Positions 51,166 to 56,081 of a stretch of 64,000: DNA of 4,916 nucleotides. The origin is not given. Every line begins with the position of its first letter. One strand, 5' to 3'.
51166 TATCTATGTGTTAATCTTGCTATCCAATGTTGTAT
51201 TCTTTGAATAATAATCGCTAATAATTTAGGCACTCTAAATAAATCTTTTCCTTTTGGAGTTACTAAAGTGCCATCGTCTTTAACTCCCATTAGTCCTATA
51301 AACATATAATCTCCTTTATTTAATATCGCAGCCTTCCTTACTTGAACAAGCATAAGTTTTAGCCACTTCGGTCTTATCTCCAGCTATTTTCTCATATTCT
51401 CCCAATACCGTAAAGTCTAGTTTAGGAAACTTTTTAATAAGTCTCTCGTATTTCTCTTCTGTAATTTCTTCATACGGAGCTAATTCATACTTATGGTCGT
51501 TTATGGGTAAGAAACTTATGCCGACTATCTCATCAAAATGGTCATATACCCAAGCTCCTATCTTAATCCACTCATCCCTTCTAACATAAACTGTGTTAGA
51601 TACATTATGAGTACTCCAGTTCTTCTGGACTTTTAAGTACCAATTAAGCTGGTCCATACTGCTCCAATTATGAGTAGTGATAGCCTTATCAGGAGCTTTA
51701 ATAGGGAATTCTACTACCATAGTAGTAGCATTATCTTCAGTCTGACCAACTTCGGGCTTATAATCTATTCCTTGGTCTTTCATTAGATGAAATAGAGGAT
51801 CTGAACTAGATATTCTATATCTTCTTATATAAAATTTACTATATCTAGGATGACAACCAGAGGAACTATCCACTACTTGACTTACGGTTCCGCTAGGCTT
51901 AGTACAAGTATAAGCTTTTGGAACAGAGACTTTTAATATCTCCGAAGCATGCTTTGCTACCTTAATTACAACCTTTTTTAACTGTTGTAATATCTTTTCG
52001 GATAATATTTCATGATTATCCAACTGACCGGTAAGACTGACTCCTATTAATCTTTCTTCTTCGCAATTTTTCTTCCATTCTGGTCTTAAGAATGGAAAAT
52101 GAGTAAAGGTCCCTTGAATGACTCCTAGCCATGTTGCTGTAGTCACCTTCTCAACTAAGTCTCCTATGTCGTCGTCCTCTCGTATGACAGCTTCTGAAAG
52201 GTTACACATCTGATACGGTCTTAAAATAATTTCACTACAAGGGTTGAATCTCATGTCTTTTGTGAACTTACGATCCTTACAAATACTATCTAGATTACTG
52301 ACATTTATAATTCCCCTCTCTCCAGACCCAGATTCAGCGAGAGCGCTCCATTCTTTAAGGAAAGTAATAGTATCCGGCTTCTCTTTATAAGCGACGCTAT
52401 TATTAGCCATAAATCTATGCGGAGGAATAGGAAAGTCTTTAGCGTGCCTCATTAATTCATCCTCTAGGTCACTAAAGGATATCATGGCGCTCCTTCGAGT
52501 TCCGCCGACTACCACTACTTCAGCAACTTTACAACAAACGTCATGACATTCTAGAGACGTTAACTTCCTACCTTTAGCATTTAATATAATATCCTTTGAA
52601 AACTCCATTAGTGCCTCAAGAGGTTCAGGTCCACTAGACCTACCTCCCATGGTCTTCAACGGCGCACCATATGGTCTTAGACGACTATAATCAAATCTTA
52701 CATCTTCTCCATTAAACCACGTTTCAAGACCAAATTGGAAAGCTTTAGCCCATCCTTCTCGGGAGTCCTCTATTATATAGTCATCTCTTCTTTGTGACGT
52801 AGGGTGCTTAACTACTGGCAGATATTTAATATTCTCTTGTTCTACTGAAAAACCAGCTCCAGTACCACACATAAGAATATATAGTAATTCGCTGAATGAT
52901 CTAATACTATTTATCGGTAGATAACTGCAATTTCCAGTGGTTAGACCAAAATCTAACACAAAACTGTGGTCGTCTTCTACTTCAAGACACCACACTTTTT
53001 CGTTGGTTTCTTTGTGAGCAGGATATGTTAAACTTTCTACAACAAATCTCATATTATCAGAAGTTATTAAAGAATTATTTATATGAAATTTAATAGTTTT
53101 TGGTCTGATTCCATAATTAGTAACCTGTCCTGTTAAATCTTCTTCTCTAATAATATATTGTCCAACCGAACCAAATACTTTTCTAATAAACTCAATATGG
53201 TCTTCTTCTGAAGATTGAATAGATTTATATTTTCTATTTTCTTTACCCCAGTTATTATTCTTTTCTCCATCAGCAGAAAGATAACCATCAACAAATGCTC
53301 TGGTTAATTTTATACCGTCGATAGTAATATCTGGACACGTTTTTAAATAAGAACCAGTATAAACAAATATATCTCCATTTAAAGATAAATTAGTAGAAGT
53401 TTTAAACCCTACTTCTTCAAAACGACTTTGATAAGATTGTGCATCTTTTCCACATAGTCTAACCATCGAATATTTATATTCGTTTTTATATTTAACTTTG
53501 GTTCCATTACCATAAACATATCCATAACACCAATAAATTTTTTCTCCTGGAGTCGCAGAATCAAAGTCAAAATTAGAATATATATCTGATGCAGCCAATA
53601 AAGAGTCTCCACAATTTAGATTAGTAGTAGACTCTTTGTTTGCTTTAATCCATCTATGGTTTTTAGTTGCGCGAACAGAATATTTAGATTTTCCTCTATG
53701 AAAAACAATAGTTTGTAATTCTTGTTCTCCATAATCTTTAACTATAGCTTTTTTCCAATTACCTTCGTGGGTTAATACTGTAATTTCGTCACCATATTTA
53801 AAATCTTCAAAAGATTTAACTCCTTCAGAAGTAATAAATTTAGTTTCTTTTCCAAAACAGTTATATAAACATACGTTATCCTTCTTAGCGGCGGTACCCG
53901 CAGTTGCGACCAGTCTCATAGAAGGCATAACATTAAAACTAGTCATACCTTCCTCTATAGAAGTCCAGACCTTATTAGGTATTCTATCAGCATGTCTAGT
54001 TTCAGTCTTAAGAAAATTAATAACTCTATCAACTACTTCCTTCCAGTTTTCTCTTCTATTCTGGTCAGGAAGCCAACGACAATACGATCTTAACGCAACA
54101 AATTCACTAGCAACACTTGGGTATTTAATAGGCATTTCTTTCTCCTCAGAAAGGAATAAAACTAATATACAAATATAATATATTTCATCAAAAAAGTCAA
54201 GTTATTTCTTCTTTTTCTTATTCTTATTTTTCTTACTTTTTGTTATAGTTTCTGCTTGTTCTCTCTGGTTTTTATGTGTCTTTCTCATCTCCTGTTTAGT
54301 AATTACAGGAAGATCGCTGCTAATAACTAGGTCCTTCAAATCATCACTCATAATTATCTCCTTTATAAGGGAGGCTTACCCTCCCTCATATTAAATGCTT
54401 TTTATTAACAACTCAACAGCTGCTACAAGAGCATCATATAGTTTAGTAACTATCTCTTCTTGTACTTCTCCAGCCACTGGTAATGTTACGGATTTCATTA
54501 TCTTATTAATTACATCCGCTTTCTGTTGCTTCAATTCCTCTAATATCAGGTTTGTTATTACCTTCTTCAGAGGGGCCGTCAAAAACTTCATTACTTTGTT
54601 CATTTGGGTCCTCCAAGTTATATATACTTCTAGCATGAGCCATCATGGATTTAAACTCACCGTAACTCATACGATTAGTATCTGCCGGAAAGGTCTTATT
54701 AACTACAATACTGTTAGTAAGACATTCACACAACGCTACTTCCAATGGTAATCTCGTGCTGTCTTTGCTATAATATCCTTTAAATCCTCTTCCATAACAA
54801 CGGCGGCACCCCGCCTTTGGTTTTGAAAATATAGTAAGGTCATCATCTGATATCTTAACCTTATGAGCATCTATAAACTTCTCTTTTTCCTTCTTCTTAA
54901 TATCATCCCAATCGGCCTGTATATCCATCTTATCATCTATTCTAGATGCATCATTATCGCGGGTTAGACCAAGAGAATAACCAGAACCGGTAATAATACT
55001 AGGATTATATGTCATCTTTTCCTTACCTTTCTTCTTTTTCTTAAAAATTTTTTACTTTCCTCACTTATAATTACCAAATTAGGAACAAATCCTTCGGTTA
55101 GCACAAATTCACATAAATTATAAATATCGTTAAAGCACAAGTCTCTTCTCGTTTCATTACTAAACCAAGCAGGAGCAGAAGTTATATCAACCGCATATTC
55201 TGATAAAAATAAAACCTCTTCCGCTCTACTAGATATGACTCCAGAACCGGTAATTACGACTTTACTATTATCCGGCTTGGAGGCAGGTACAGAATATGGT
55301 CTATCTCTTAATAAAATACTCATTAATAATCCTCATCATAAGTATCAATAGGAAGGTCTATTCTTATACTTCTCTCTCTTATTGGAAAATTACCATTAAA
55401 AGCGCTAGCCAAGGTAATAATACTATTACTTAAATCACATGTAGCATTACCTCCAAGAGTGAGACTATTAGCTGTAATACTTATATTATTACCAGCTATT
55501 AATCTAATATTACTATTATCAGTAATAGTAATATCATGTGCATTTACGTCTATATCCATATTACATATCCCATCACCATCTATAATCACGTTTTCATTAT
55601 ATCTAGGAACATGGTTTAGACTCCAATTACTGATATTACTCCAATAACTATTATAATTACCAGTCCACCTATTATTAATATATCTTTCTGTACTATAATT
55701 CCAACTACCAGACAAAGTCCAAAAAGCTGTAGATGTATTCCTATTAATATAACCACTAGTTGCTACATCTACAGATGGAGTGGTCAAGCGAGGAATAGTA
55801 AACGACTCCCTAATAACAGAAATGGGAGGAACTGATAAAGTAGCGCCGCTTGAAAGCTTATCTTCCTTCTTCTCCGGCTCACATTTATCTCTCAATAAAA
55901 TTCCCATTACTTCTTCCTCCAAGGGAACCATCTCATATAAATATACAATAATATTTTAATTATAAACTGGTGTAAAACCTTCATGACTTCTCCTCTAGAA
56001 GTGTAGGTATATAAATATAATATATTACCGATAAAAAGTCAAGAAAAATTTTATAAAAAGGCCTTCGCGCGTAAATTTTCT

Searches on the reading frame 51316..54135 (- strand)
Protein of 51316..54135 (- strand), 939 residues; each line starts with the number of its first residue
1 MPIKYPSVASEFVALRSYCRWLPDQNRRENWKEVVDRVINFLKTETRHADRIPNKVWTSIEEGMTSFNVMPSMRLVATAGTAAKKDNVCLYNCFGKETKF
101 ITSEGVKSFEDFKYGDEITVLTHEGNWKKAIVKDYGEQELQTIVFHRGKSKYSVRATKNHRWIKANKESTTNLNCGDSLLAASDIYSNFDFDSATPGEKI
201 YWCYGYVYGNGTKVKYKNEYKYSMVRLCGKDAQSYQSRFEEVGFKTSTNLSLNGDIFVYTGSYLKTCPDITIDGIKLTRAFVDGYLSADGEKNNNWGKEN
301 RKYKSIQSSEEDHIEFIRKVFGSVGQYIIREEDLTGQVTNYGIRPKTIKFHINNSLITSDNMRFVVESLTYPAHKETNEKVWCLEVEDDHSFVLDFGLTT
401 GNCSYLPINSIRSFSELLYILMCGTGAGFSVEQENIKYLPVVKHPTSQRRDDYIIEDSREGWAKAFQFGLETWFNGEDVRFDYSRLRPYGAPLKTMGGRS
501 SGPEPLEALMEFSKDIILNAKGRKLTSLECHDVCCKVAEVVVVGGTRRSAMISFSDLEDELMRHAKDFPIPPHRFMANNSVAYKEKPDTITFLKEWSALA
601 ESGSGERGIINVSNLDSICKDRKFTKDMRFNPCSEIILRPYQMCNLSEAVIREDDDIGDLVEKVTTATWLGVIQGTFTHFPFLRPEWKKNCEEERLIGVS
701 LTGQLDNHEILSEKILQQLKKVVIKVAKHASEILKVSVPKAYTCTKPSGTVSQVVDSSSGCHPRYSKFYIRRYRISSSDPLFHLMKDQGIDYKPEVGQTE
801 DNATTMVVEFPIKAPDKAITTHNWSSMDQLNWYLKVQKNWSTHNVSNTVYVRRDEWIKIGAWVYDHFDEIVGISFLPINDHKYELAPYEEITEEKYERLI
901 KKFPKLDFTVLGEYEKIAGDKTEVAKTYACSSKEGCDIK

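Call 9: search_protein_families(library=pfam, proteins=[window:51316-54135:-], max_evalue=0.01)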
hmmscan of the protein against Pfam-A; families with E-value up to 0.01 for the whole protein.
window:51316-54135:- (939 aa): 4 families
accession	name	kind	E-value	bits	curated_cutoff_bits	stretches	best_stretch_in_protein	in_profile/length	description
PF17975.6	RNR_Alpha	-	3.3e-07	31.2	26.4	1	10-43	21-54/101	Ribonucleotide reductase alpha domain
PF02867.20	Ribonuc_red_lgC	-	8.3e-06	25.1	23.9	0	744-853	385-498/523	Ribonucleotide reductase, barrel domain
PF21995.1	RNR-II_ins_dom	-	1.1e-05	26.1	27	1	452-509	36-99/107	B12-dependent ribonucleotide reductase, insertion domain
PF14890.11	Intein_splicing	-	0.0094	16.2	35.8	0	123-397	29-150/155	Intein splicing domain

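Call 30: find_related_loci(query=window:51316-54135:-, collection=viral_contigs, flank=10000)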
Query window:51316-54135:- (939 aa) in viral_contigs; peptide patterns used: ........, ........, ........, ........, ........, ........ (x = any residue, [..] = any of these).
598 stretches matched a pattern (row limit reached: there are more); 566 encode a relative of the query (tblastn E <= 1e-3); the best 80 are kept; 80 distinct loci.
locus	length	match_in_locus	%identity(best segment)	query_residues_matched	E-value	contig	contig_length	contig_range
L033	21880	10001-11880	88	1-938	0e+0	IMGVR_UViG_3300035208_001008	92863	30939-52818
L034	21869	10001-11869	53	3-939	0e+0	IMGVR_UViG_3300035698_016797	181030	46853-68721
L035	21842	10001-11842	56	10-938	0e+0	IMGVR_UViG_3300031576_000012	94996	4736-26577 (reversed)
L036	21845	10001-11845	49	12-930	2e-172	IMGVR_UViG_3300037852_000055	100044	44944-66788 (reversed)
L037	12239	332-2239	46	1-938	4e-162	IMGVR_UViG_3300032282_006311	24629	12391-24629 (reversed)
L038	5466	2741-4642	46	3-938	1e-160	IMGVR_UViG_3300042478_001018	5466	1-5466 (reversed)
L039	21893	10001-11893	46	3-938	1e-157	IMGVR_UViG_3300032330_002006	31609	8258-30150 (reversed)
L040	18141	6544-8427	46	3-931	1e-157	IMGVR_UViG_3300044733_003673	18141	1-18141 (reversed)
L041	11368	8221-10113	46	3-938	1e-157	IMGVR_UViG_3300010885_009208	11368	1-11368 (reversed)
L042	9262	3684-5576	46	3-938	1e-157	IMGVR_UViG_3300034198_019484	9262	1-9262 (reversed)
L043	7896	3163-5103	44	1-938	6e-156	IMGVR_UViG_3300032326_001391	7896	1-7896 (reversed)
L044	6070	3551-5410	49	6-932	2e-156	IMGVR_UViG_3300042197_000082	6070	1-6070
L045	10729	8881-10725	47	3-916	6e-155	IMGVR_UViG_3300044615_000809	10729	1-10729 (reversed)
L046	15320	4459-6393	47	6-938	8e-155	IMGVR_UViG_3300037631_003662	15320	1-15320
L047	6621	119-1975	47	10-932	1e-155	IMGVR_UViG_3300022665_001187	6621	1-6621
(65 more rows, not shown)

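Call 71: search_protein_families(library=phrogs, proteins=[L033:4191-5429:-], max_evalue=0.01)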
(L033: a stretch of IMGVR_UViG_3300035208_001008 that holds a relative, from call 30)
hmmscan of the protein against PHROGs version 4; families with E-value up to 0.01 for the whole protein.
L033:4191-5429:- (412 aa): 0 families

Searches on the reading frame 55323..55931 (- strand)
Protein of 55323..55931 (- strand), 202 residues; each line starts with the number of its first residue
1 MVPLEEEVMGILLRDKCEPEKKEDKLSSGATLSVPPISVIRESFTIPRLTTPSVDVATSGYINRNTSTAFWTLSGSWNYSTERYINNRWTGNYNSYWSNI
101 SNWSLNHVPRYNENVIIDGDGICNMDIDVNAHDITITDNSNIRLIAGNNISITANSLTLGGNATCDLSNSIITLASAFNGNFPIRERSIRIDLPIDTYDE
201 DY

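Call 28: search_protein_families(library=pfam, proteins=[window:55323-55931:-], max_evalue=0.01)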
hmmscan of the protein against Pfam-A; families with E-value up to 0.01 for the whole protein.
window:55323-55931:- (202 aa): 0 families

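Call 29: find_related_loci(query=window:55323-55931:-, collection=viral_contigs, flank=10000)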
Query window:55323-55931:- (202 aa) in viral_contigs; peptide patterns used: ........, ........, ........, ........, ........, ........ (x = any residue, [..] = any of these).
27 stretches matched a pattern, but none encodes a relative of the query by tblastn (E <= 1e-3).
